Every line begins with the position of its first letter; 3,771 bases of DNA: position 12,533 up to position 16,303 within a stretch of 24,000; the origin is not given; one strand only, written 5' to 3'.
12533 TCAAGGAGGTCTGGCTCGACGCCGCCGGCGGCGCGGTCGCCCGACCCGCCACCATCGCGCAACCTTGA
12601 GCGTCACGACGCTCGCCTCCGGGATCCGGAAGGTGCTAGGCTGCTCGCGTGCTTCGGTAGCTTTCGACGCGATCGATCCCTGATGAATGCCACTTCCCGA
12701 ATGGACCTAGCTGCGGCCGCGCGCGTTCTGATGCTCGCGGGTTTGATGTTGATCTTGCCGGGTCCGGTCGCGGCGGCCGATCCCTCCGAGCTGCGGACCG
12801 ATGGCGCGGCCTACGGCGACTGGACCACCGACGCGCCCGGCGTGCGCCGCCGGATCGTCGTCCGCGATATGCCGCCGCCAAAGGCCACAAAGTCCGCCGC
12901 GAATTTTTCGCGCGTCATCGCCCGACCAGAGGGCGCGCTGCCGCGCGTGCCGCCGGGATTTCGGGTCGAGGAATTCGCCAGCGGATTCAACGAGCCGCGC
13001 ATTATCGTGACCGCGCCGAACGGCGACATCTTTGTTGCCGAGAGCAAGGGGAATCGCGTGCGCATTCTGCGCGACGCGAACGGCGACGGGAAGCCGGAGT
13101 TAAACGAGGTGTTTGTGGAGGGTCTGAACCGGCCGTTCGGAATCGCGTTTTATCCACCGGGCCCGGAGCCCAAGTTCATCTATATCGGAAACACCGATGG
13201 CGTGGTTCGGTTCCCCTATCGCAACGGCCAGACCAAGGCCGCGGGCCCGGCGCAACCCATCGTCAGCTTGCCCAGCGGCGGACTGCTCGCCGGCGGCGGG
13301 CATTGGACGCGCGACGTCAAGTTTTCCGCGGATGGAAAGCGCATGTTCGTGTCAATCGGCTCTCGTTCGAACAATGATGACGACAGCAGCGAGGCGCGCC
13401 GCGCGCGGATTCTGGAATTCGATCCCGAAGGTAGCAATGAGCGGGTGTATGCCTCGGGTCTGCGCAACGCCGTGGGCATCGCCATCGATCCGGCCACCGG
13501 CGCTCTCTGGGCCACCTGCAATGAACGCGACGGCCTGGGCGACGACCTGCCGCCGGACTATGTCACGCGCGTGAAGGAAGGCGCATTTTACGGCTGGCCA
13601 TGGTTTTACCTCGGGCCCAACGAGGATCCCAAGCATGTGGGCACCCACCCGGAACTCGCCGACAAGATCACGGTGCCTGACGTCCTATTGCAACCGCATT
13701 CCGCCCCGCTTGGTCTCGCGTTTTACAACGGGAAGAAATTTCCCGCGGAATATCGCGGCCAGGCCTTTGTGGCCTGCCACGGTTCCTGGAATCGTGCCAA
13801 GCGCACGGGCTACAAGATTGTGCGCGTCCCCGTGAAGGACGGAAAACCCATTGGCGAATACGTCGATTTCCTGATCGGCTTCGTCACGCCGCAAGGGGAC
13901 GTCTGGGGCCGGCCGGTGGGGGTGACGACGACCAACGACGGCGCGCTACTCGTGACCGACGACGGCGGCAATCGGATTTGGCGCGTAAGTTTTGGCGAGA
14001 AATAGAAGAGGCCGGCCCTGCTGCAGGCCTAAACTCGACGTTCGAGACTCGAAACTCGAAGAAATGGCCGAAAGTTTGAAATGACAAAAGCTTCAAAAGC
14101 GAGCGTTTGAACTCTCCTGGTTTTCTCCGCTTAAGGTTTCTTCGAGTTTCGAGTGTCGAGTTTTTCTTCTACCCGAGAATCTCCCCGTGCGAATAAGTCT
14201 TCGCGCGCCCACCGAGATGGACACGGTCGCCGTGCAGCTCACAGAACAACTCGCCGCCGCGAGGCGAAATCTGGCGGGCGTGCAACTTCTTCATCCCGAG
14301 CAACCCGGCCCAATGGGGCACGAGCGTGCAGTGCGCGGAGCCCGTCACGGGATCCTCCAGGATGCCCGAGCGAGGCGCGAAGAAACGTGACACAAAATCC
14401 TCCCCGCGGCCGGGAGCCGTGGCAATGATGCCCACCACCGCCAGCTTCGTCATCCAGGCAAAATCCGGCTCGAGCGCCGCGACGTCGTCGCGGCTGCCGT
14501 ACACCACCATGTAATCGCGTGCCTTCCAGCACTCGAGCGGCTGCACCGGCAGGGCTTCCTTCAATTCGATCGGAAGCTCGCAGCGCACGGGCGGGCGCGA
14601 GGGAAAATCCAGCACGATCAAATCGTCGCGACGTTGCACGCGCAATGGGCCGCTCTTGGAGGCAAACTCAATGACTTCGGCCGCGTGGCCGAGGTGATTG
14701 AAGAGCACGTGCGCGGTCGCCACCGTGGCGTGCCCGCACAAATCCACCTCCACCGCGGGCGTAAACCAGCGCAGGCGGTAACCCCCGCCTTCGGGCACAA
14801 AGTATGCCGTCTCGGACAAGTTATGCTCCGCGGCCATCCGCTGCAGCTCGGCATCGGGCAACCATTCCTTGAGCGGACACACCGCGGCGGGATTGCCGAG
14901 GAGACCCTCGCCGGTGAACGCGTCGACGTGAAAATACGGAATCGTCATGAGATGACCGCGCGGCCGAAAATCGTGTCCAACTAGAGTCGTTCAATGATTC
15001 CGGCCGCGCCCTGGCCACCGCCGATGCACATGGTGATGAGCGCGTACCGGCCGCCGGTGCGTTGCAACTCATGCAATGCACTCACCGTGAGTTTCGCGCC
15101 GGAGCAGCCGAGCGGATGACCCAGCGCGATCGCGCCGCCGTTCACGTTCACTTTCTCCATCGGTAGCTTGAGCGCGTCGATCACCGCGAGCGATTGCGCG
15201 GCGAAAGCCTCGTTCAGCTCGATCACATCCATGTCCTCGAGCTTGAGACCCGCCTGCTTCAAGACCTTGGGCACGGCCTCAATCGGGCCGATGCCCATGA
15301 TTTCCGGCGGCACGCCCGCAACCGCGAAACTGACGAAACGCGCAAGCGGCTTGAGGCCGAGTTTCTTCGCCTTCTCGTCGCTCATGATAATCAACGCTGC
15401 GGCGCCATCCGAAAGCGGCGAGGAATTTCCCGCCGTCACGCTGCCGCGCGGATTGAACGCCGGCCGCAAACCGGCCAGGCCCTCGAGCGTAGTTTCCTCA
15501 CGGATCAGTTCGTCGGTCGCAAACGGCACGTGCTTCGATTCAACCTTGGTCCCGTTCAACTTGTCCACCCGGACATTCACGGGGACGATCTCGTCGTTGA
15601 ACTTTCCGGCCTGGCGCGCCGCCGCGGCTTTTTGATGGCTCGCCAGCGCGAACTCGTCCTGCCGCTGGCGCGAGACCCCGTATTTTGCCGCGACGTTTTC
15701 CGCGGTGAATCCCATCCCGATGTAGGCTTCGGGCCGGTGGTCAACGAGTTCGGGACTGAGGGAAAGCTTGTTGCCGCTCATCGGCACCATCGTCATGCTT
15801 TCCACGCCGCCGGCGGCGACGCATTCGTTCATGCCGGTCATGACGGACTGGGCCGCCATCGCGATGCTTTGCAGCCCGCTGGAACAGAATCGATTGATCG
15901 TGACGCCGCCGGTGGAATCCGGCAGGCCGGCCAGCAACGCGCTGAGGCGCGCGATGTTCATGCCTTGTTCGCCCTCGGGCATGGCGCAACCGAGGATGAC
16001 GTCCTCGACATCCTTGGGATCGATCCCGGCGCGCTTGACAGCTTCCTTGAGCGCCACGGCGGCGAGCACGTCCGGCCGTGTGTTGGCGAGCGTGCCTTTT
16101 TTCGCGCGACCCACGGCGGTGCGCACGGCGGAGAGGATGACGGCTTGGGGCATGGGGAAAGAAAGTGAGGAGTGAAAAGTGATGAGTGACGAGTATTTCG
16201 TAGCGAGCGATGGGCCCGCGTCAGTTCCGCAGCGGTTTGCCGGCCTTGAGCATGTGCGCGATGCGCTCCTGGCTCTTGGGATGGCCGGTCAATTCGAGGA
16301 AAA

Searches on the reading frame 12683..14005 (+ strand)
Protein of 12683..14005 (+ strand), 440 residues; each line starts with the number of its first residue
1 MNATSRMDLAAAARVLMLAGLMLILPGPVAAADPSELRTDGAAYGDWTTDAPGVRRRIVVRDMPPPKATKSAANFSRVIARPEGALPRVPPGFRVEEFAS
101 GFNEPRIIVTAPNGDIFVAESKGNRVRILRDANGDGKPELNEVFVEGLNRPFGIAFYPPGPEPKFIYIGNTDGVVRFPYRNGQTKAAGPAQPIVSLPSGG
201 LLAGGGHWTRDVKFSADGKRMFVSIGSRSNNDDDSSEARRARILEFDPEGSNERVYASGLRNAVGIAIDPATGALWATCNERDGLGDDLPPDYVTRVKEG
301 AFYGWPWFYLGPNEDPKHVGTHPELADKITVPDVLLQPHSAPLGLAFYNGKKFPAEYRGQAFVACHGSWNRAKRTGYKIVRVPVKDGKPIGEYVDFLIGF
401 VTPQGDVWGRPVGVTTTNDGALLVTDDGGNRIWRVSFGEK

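Call 75: search_protein_families(library=pfam, proteins=[window:12683-14005:+], max_evalue=0.001)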
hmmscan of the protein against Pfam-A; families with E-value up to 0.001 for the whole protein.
window:12683-14005:+ (440 aa): 3 families
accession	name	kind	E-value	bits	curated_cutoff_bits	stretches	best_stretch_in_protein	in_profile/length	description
PF07995.17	GSDH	-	8.7e-20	71.7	25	1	103-365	2-277/332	Glucose / Sorbosone dehydrogenase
PF23500.1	DUF7133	-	3.4e-10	40.2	27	1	89-158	11-93/385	Domain of unknown function (DUF7133)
PF01436.27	NHL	-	2.7e-09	37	20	0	410-433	3-26/28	NHL repeat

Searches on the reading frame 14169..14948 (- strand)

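Call 75: search_protein_families(library=pfam, proteins=[window:14169-14948:-], max_evalue=0.001)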
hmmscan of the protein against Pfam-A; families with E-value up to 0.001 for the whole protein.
window:14169-14948:- (259 aa): 1 family
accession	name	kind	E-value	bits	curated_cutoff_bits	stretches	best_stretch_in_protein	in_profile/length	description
PF02567.21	PhzC-PhzF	-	3.6e-53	181.3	27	1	8-255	1-281/281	Phenazine biosynthesis-like protein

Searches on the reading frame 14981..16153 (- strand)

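Call 75: search_protein_families(library=pfam, proteins=[window:14981-16153:-], max_evalue=0.001)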
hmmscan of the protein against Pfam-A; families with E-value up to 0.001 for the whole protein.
window:14981-16153:- (390 aa): 4 families
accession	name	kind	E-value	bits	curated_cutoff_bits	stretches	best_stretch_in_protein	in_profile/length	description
PF00108.29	Thiolase_N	-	2.5e-77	260.2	26.4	1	5-259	2-259/260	Thiolase, N-terminal domain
PF02803.24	Thiolase_C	-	3.5e-51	172.4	27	1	267-389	1-123/123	Thiolase, C-terminal domain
PF00109.32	ketoacyl-synt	-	9.2e-05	22.6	20.8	0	67-121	150-205/252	Beta-ketoacyl synthase, N-terminal domain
PF22691.2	Thiolase_C_1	-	0.00025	21.2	28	0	293-329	23-59/144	Thiolase C-terminal domain-like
